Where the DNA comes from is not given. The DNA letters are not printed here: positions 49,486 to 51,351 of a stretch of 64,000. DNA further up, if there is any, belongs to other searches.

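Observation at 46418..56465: Six-subunit complex-I-like / group-4-hydrogenase-like operon with cysteine-less large subunit (Ehr-type) next to a DUF2339 giant membrane protein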

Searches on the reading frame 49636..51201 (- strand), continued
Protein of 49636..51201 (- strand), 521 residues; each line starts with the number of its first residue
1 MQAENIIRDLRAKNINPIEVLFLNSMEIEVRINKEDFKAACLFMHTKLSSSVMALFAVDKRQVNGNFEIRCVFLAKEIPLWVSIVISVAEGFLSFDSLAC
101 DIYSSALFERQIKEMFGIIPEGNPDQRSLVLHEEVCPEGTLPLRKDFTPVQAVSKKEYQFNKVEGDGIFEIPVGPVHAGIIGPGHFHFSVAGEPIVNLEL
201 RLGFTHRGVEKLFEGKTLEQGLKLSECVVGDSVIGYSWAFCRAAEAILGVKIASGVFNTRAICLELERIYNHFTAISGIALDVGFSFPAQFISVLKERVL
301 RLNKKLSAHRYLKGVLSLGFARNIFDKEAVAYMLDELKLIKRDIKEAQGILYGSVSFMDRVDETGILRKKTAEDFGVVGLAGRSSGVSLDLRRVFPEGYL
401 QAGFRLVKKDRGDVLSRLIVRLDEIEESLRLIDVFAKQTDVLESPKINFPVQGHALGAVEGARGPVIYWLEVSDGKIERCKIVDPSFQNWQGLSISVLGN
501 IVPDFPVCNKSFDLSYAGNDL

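Call 25: find_related_loci(query=A1, collection=genome_contigs, flank=10000)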
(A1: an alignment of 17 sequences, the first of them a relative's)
Query A1 (521 aa) in genome_contigs; peptide patterns used: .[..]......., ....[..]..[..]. (x = any residue, [..] = any of these).
600 stretches matched a pattern (row limit reached: there are more); 596 encode a relative of the query (tblastn E <= 1e-3); the best 80 are kept; 80 distinct loci.
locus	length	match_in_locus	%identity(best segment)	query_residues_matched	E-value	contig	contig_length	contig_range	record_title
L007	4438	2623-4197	63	1-521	0e+0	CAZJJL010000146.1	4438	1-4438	MAG TPA_asm: uncultured Planctomycetales bacterium isolate SRP278252_co1_68 genome assembly, contig: NODE_40000_length_4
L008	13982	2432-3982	55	10-521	2e-180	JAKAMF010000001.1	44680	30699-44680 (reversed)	MAG: bacterium isolate WY5.bin157 NODE_1148_length_44680_cov_1.440487, whole genome shotgun sequence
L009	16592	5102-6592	57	27-521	6e-180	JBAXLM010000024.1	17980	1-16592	MAG: Candidatus Omnitrophota bacterium isolate ELA427 MAG427_24, whole genome shotgun sequence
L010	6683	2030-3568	55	11-521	0e+0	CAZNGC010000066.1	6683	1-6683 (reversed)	MAG TPA_asm: uncultured Planctomycetales bacterium isolate SRP167436_co1_192 genome assembly, contig: NODE_19269_length_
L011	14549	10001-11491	57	27-521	5e-179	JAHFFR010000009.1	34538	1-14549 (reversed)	MAG: Candidatus Omnitrophota bacterium isolate nzgw297 NODE_1125_length_34539_cov_18.767796, whole genome shotgun sequen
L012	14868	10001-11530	55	14-521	5e-177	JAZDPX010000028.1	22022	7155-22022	MAG: Candidatus Omnitrophota bacterium isolate MEGAHIT-group-0.9 k141_10083626, whole genome shotgun sequence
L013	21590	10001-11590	52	1-521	3e-175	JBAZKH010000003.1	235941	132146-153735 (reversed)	MAG: Candidatus Omnitrophota bacterium isolate SO_2017_LW4_139 scaffold_150_c1_LW137-91_2017, whole genome shotgun seque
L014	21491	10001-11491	54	27-521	6e-172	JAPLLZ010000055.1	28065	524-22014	MAG: Candidatus Omnitrophota bacterium isolate LacPavin_0419_WC90_MAG_39_8 LacPavin_0419_WC90_scaffold_672077, whole gen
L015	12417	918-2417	54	27-521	2e-170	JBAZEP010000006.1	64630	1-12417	MAG: Candidatus Omnitrophota bacterium isolate SO_2017_LW3_129 NODE_897_length_64630_cov_5.327551_LW162_2017, whole geno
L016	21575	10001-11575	51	4-521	4e-169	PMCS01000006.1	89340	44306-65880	MAG: Candidatus Omnitrophota bacterium isolate fen_1318 73.20120700_E3M.124_contig_205328, whole genome shotgun sequence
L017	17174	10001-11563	51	1-521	4e-168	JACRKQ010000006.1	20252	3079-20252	MAG: Candidatus Saganbacteria bacterium isolate NC_groundwater_1859_Pr3_B-0.1um_46_99 SR-2_scaffold_141_48036, whole gen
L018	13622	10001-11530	53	19-521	4e-168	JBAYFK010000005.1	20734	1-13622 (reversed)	MAG: Candidatus Omnitrophota bacterium isolate SO_2016_GW1_1 scaffold04440_OW334_2016, whole genome shotgun sequence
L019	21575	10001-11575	50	2-521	1e-167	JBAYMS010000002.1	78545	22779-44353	MAG: Candidatus Omnitrophota bacterium isolate SO_2016_LW1_45 scaffold00166_LW64-88_2016, whole genome shotgun sequence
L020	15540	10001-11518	52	27-521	2e-161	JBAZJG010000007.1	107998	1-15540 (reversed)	MAG: Candidatus Omnitrophota bacterium isolate SO_2017_LW4_113 scaffold_588_c1_LW137-91_2017, whole genome shotgun seque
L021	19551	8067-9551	52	28-521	2e-159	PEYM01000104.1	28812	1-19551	MAG: Candidatus Saganbacteria bacterium CG08_land_8_20_14_0_20_45_16 CG08_land_8_20_14_0.20_scaffold_425_c, whole genome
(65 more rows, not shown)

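Call 58: search_dna_similar(query=window:49636-51201:-, collection=plasmids, mode=protein, max_rows=25, max_evalue=1e-20)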
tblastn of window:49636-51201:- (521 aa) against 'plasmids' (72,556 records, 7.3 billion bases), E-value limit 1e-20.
Records with a match: 206; places in all: 216; records where one place covers at least 80% of the query: 89.
Best place of each record, by identity: <60% 206.
By first word of the organism name: Sinorhizobium 66; Rhizobium 45; Azospirillum 16; Ensifer 11; Burkholderia 7; Cupriavidus 6; Escherichia 5; Paraburkholderia 4; Haladaptatus 3; Rhodococcus 2; and 31 more.
By predicted mobility (MOB-suite, as given by PLSDB): non-mobilizable 105; conjugative 74; mobilizable 27.
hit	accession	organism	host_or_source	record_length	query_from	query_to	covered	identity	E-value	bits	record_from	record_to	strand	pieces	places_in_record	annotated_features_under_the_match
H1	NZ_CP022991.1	Paraburkholderia aromaticivorans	-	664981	62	521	88%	38.0%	2e-82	287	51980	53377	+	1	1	NADH-quinone oxidoreductase subunit C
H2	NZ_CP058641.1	Rhodococcus sp. ZPP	cell culture,soil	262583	67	521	87%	38.0%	2e-91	313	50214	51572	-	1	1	NADH-quinone oxidoreductase subunit C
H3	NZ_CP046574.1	Rhodococcus sp. WAY2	cell culture,bacterial consortium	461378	67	521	87%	38.0%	2e-91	313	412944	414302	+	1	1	NADH-quinone oxidoreductase subunit C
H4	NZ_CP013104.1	Paraburkholderia caribensis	-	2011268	30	521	94%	34.5%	2e-83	290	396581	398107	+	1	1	none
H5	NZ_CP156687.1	Burkholderia stagnalis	Bacterial cells,soils collected in ...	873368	67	521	87%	37.3%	3e-76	269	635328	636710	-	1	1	NADH-quinone oxidoreductase subunit C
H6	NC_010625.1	Paraburkholderia phymatum STM815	-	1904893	23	521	96%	33.9%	6e-84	291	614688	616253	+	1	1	record has no annotation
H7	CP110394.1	Burkholderia sp. JSH-S8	Tetrastigma hemsleyanum Diels et Gilg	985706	63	521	88%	36.8%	1e-77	273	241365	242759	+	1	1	NADH-quinone oxidoreductase subunit C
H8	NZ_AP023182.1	Paraburkholderia sp. PGU19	Physopelta gutta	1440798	66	521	88%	36.9%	4e-83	289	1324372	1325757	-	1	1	record has no annotation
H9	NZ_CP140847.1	Rhizobium johnstonii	Trifolium pratense,whole organism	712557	83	521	84%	38.1%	7e-68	244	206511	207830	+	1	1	NADH-quinone oxidoreductase subunit C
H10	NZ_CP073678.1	Cupriavidus sp. KK10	Isolate,A bacterial consortium from ...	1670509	52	521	90%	35.5%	4e-72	256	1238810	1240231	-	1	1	none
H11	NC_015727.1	Cupriavidus necator N-1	soil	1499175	52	521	90%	35.5%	6e-72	256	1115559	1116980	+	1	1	record has no annotation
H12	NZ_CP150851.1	Burkholderia pyrrocinia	-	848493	50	521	91%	35.3%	5e-77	271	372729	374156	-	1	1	NADH-quinone oxidoreductase subunit C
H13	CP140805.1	Rhizobium johnstonii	Trifolium pratense,whole organism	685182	83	521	84%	37.8%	3e-68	245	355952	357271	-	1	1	NADH-quinone oxidoreductase subunit C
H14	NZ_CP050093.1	Rhizobium leguminosarum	Trifolium pratense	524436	83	521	84%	37.8%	5e-68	245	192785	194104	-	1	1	NADH-quinone oxidoreductase subunit C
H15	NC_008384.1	Rhizobium johnstonii 3841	-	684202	83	521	84%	37.8%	5e-68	245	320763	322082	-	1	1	NADH-quinone oxidoreductase subunit C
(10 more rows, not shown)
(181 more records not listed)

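Call 59: get_annotated_region(hit=H15, flank=8000)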
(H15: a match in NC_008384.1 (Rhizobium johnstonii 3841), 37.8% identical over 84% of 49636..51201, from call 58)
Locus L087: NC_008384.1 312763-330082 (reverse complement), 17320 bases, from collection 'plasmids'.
description: Rhizobium johnstonii 3841 plasmid pRL11, complete sequence
organism: Rhizobium johnstonii 3841 (NCBI taxid 216596)
taxonomy: Bacteria; Pseudomonadota; Alphaproteobacteria; Hyphomicrobiales; Rhizobiaceae; Rhizobium; Rhizobium johnstonii; Rhizobium johnstonii 3841
host: -; source: -; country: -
typing (MOB-suite, as given by PLSDB): conjugative; relaxase MOBQ; mating-pair formation MPF_T
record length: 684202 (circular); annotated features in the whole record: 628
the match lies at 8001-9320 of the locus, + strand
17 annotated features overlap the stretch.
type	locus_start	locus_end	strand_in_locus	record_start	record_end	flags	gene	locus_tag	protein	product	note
CDS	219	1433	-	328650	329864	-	-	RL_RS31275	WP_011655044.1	MFS transporter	GO:0055085 - transmembrane transport [Evidence IEA]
CDS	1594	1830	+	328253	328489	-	-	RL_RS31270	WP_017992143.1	hypothetical protein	-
CDS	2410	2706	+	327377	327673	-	-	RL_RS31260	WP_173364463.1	helix-turn-helix transcriptional regulator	-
CDS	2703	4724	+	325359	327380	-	hyfB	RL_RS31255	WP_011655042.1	hydrogenase 4 subunit B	GO:0042773 - ATP synthesis coupled electron transport [Evidence IEA]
CDS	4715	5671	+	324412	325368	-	-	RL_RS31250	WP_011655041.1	NADH-quinone oxidoreductase subunit H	-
CDS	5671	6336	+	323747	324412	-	-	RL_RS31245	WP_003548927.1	hydrogenase-4 component E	-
CDS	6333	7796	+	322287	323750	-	-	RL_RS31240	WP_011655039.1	hydrogenase 4 subunit F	-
CDS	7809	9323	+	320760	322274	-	-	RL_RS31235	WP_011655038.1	NADH-quinone oxidoreductase subunit C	-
CDS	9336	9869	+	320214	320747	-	-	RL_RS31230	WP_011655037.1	NADH-quinone oxidoreductase subunit B family protein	GO:0022900 - electron transport chain [Evidence IEA]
CDS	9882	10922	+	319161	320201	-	-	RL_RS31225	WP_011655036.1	DUF4365 domain-containing protein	-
CDS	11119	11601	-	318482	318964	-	-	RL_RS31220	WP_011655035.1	N-acetyltransferase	-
CDS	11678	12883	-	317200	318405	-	pcaF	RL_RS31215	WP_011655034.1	3-oxoadipyl-CoA thiolase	GO:0019619 - 3,4-dihydroxybenzoate catabolic process [Evidence IEA]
CDS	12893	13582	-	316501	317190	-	-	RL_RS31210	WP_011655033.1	3-oxoacid CoA-transferase subunit B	-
CDS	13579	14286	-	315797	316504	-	-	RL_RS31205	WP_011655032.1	3-oxoacid CoA-transferase subunit A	-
CDS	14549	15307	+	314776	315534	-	-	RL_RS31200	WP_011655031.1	IclR family transcriptional regulator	GO:0006355 - regulation of DNA-templated transcription [Evidence IEA]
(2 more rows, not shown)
